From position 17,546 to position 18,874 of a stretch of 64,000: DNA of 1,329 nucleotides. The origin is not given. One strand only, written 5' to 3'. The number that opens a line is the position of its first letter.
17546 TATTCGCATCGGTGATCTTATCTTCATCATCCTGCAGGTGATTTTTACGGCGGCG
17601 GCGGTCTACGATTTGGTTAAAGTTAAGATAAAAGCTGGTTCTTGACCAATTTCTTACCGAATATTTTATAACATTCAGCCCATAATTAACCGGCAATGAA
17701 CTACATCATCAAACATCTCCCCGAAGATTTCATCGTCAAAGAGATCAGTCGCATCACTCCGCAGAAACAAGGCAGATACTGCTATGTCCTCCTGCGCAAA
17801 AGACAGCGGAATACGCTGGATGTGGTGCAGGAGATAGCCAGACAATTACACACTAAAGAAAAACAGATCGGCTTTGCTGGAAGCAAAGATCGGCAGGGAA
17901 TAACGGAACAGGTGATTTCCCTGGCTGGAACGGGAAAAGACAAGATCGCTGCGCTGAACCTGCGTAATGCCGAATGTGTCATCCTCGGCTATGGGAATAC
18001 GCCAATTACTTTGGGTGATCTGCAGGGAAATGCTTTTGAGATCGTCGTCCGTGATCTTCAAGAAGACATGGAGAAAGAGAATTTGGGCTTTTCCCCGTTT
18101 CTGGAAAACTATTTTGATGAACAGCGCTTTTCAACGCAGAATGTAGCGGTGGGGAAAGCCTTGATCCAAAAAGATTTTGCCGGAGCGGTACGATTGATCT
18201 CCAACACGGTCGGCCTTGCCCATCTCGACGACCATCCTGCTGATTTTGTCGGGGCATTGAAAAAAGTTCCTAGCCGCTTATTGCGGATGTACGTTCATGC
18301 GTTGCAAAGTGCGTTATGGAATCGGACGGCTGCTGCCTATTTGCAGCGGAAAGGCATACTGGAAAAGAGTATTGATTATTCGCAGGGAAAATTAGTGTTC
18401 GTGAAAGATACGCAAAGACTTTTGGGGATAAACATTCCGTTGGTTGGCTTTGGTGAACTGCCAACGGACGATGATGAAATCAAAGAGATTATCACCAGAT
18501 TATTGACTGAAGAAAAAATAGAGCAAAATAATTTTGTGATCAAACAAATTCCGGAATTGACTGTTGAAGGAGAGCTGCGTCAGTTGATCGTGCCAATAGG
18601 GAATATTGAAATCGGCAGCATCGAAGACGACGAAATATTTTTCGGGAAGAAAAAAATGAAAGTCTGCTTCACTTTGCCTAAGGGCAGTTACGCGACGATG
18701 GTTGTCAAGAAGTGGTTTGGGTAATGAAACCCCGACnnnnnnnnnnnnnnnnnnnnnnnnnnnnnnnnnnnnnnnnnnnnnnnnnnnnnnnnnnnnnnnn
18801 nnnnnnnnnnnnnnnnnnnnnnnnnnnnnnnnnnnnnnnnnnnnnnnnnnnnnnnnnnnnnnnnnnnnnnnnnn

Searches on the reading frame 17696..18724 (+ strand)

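Call 21: search_protein_families(library=pfam, proteins=[window:17696-18724:+], max_evalue=0.001)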
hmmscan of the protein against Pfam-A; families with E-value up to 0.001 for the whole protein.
window:17696-18724:+ (342 aa): 1 family
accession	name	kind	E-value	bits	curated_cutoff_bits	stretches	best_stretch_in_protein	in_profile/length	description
PF01142.23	TruD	-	4.8e-69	233.6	27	2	4-167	17-195/412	tRNA pseudouridine synthase D (TruD)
